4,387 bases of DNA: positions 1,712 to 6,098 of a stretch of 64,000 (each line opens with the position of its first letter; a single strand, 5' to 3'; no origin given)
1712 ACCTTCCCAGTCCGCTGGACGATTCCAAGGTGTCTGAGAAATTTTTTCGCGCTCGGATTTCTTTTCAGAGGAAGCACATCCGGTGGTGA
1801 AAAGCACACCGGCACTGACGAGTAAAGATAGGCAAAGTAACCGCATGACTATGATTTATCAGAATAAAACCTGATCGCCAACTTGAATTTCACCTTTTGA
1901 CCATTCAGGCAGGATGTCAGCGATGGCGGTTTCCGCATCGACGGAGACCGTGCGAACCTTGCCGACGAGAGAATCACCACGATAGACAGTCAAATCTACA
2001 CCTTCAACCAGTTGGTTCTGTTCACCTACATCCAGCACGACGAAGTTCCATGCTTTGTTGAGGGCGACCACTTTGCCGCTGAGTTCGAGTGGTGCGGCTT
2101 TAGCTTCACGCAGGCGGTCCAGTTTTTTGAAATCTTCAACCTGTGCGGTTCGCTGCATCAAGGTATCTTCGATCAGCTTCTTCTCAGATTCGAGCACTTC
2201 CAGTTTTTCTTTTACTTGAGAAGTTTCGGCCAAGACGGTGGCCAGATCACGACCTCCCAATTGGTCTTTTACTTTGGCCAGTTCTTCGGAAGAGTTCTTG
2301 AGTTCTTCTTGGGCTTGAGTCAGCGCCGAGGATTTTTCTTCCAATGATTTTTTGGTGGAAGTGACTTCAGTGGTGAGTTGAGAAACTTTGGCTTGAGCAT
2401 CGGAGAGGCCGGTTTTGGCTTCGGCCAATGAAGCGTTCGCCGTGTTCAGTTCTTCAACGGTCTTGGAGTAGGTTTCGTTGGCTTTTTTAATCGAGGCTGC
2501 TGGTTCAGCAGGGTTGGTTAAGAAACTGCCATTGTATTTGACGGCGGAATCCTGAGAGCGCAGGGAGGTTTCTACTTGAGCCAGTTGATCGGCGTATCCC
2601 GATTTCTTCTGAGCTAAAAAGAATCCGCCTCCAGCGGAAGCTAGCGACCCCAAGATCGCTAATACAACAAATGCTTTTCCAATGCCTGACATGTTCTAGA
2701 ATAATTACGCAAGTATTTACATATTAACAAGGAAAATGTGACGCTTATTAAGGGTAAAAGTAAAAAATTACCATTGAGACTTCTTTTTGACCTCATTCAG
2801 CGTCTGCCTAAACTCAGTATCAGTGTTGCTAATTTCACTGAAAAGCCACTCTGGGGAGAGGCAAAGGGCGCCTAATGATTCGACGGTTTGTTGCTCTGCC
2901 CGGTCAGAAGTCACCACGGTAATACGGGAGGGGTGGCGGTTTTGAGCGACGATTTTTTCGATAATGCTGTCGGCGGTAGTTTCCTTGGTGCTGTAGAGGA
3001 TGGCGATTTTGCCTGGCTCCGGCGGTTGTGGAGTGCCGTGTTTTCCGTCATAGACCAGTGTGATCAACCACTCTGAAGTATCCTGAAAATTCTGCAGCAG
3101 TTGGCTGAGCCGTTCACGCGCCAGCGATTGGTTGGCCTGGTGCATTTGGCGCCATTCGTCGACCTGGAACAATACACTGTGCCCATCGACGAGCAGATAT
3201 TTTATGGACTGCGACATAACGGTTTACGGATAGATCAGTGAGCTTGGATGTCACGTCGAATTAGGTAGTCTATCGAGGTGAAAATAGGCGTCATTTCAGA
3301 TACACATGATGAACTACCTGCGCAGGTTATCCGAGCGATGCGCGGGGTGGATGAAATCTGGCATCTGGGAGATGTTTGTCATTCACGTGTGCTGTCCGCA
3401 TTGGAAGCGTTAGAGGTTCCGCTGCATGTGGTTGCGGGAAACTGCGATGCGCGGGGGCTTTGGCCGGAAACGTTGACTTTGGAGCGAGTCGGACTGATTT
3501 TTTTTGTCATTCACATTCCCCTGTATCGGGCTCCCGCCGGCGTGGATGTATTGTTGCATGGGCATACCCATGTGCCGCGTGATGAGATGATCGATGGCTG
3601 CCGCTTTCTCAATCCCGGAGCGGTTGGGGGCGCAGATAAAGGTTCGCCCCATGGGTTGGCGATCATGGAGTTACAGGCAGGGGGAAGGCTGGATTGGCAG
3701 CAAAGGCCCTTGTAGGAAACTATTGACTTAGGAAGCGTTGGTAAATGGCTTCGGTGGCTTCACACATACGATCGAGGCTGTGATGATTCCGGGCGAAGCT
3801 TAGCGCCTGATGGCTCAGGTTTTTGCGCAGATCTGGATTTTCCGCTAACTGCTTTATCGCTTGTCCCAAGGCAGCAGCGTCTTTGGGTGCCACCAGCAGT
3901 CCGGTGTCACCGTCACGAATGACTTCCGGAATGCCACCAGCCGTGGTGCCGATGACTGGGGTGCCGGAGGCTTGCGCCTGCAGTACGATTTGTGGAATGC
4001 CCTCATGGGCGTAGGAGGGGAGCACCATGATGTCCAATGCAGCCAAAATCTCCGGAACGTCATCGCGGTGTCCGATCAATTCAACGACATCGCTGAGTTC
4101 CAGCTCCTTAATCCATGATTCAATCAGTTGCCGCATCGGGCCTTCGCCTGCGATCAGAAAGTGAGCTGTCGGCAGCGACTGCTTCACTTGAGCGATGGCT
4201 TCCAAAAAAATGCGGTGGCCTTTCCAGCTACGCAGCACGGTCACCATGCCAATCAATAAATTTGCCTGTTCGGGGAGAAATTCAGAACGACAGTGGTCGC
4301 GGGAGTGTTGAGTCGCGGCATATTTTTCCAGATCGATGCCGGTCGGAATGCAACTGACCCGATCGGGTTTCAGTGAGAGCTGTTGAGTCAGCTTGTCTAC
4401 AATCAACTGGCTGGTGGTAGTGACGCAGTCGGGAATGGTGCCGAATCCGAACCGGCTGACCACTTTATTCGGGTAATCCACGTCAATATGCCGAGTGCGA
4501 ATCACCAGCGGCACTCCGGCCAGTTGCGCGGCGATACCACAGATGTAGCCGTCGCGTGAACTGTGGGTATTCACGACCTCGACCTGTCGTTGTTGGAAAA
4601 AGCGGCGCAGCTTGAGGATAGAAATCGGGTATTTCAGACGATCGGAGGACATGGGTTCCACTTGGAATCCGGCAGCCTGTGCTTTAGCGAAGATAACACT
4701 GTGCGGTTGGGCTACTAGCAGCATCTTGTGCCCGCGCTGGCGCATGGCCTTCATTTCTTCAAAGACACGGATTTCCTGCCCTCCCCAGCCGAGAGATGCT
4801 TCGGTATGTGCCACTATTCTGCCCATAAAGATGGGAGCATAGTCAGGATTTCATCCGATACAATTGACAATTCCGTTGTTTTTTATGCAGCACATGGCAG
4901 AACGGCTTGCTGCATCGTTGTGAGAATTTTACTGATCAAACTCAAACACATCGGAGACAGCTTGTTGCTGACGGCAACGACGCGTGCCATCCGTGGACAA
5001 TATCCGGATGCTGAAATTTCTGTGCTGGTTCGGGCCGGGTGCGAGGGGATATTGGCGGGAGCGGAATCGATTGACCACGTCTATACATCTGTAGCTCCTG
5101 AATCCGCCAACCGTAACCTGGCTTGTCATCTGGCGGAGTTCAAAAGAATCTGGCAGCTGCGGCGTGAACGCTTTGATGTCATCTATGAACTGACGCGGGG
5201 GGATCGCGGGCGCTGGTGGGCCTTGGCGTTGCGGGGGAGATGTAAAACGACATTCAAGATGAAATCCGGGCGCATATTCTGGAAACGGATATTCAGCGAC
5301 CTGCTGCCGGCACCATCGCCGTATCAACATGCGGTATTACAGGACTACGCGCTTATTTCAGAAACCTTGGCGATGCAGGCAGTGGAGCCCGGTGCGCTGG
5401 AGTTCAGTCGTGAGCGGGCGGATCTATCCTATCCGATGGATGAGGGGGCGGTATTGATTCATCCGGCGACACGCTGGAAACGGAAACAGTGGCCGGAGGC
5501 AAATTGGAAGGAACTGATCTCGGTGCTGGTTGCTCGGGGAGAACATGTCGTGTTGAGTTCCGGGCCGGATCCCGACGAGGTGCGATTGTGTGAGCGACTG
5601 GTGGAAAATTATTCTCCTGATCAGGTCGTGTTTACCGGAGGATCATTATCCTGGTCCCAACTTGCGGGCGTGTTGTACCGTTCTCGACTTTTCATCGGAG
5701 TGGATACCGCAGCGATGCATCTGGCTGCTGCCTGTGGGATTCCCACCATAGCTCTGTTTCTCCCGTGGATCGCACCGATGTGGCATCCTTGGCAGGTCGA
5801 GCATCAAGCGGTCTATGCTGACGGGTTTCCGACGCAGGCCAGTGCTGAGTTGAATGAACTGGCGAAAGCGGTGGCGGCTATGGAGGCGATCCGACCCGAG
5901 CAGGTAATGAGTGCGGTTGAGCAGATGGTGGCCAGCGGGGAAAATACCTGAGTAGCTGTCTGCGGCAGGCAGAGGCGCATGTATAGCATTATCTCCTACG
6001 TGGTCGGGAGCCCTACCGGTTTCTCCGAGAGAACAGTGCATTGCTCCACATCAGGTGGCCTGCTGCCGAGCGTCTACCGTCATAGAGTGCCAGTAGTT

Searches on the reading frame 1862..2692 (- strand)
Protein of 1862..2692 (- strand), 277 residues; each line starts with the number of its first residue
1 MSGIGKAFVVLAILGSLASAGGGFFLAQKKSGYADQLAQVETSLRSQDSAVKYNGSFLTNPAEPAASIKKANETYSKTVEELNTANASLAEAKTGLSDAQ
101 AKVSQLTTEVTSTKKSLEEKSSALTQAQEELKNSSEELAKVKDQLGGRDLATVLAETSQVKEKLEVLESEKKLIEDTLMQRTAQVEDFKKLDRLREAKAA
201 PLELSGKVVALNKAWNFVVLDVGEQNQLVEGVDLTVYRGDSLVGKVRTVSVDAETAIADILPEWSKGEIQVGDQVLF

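Call 71: search_protein_families(library=pfam, proteins=[window:1862-2692:-], max_evalue=0.1)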
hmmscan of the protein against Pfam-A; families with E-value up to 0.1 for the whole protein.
window:1862-2692:- (277 aa): 13 families
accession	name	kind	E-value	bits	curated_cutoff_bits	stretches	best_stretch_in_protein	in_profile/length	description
PF07926.17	TPR_MLP1_2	-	0.0054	17.2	36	1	63-143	33-113/129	TPR/MLP1/MLP2-like protein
PF25541.1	TBCA_PH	-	0.016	15.4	27.8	1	79-145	70-136/139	PH domain-containing proteins, TBCA domain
PF14915.12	CCDC144C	-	0.016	14.3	35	0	95-172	273-352/534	CCDC144C protein coiled-coil region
PF06810.17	Phage_scaffold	-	0.018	15.5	35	0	66-133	27-88/170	Phage capsid assembly scaffolding protein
PF09762.14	CCDC93_CC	-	0.018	14.5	30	1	57-182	94-221/429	CCDC93 coiled-coil domain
PF14454.12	Prok_Ub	-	0.034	14.4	25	1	51-93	9-50/64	Prokaryotic Ubiquitin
PF12128.14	DUF3584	-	0.038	11.9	31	1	84-193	601-713/1191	Protein of unknown function (DUF3584)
PF10473.14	CENP-F_leu_zip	-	0.053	14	34.5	0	80-145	73-138/140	Leucine-rich repeats of kinetochore protein Cenp-F/LEK1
PF16331.10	TolA_bind_tri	-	0.059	13.9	30.1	1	91-145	15-69/76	TolA binding protein trimerisation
PF24550.1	LIS_MGM1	-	0.061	13.9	27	0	122-172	8-62/100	Dynamin-like GTPase MGM1-like, lipid interacting stalk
PF10186.14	ATG14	-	0.073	12.6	33.2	0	66-195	29-167/347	Vacuolar sorting 38 and autophagy-related subunit 14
PF08614.16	ATG16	-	0.083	13.5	33.7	0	35-183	43-193/200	Autophagy protein 16 (ATG16)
PF13851.11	GAS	-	0.096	12.5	32.3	0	68-195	49-175/200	Growth-arrest specific micro-tubule binding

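Call 82: search_protein_families(library=padloc, proteins=[window:1862-2692:-], max_evalue=0.01)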
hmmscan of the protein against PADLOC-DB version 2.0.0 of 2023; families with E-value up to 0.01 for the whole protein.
window:1862-2692:- (277 aa): 25 families
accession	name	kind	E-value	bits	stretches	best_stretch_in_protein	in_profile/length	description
PDLC00551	JetC2|JetC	-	2.1e-05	20.6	1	36-191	807-964/1365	DUF3584 domain; MukB-like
PDLC03868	LmuB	-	2.3e-05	20.9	1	37-208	561-731/1035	-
PDLC00550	JetC2|JetC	-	9.3e-05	18.3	1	63-190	309-439/1355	DUF3584 domain; MukB-like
PDLC03861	LmuB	-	0.00023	17.2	1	32-211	508-696/1213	-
PDLC00503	JetC1|JetC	-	0.00031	16.9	1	72-189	636-756/1146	DUF3584 domain; MukB-like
PDLC00504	JetC1|JetC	-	0.00044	16.4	1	67-200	264-392/1144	DUF3584 domain; MukB-like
PDLC00553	JetC2|JetC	-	0.00052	16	1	36-183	818-959/1361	DUF3584 domain; MukB-like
PDLC03865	LmuB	-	0.00057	16.2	1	63-191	360-496/1007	-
PDLC00582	JetC3|JetC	-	0.00062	15.7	1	71-188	782-959/1472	DUF3584 domain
PDLC02756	PbeC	-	0.00071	16.7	1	61-200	346-481/643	PbeC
PDLC00598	ZorA1|ZorA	-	0.00073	16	1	65-146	479-560/663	MotA/ExbB/TolQ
PDLC00581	JetC3|JetC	-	0.0008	15.3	1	66-189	747-896/1473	DUF3584 domain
PDLC02722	PbeC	-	0.0018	15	1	60-182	379-493/643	PbeC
PDLC00601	ZorA1|ZorA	-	0.0022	14.7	1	34-180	441-574/699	MotA/ExbB/TolQ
PDLC03864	LmuB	-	0.0025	14.4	1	70-180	401-512/657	-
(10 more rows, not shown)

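Call 83: search_protein_families(library=phrogs, proteins=[window:1862-2692:-], max_evalue=0.01)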
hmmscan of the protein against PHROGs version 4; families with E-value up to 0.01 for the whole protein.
window:1862-2692:- (277 aa): 7 families
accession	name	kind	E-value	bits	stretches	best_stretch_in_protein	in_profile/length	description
phrog_167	-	tail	7.3e-05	21.6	1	62-165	106-200/1555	tail length tape measure protein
phrog_1403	-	lysis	0.0012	19.9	1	9-115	13-117/212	Rz-like spanin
phrog_1847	-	unknown function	0.0012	18.8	1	22-179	18-165/474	-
phrog_1272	-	tail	0.0023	16.7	1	66-177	91-211/1606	tail length tape measure protein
phrog_37865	-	unknown function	0.0072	17.3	0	78-194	20-143/177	-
phrog_29886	-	unknown function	0.0074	16.7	0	34-94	198-256/264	-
phrog_27369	-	unknown function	0.0094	16.6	0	34-94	209-267/275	-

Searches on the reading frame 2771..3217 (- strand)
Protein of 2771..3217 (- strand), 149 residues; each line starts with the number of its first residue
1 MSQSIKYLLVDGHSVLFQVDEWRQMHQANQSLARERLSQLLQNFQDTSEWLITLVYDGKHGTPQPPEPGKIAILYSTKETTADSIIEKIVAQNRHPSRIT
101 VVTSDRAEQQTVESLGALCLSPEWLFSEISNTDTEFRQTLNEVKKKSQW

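Call 71: search_protein_families(library=pfam, proteins=[window:2771-3217:-], max_evalue=0.1)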
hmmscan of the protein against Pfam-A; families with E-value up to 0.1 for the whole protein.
window:2771-3217:- (149 aa): 3 families
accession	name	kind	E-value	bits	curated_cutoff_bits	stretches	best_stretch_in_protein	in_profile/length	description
PF05991.17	NYN_YacP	-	1e-29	104.1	24.6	1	8-146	1-144/166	YacP-like NYN domain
PF24296.1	SrfA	-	0.066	13.7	27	0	6-37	4-35/73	SrfA protein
PF09550.16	Phage_TAC_6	-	0.082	13.8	23.4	0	21-47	28-58/58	Phage tail assembly chaperone protein, TAC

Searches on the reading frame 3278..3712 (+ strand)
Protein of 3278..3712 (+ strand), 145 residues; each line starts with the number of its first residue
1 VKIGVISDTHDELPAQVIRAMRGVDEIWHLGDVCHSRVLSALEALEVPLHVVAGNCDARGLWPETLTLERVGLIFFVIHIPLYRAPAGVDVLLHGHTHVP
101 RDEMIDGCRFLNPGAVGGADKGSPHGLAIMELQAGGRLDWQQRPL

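Call 71: search_protein_families(library=pfam, proteins=[window:3278-3712:+], max_evalue=0.1)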
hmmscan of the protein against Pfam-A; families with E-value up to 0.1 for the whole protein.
window:3278-3712:+ (145 aa): 2 families
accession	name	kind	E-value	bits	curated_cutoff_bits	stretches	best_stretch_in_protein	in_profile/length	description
PF12850.12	Metallophos_2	-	6.5e-30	104.6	27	1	1-134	1-153/154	Calcineurin-like phosphoesterase superfamily domain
PF00149.33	Metallophos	-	2.9e-07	31.6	21.5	1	1-61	1-72/191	Calcineurin-like phosphoesterase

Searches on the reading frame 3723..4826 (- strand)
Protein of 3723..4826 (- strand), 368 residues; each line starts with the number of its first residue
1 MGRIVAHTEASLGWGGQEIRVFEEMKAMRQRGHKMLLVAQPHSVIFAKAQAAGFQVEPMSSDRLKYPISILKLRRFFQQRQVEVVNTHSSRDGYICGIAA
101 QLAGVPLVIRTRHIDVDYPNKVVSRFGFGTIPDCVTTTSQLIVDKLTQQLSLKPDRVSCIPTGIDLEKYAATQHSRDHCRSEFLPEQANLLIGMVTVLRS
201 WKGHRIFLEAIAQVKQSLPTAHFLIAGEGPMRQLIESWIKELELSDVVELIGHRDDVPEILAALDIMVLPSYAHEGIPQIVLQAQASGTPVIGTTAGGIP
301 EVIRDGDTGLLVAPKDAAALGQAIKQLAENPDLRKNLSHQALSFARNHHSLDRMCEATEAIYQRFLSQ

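Call 92: search_protein_families(library=pfam, proteins=[window:3723-4826:-], max_evalue=0.00001)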
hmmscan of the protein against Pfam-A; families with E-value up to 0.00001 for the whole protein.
window:3723-4826:- (368 aa): 5 families
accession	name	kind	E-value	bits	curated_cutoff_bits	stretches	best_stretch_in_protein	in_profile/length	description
PF00534.26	Glycos_transf_1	-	1e-37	129.8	26.4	1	189-341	15-169/172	Glycosyl transferases group 1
PF13692.12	Glyco_trans_1_4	-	1.9e-36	125.9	27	1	192-330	4-142/142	Glycosyl transferases group 1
PF13439.12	Glyco_transf_4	-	3.5e-17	63.4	28.5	1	14-168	1-170/170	Glycosyltransferase Family 4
PF13579.12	Glyco_trans_4_4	-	2.4e-10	41.4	29.7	1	15-163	1-158/158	Glycosyl transferase 4-like domain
PF13524.12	Glyco_trans_1_2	-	6.9e-08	33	25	1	206-355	4-139/144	Glycosyl transferase-like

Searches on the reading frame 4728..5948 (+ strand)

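Call 92: search_protein_families(library=pfam, proteins=[window:4728-5948:+], max_evalue=0.00001)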
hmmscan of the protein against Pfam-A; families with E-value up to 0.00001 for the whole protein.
window:4728-5948:+ (407 aa): 1 family
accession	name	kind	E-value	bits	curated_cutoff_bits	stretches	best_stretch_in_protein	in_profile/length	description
PF01075.23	Glyco_transf_9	-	1.2e-26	94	22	1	143-367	7-231/247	Glycosyltransferase family 9 (heptosyltransferase)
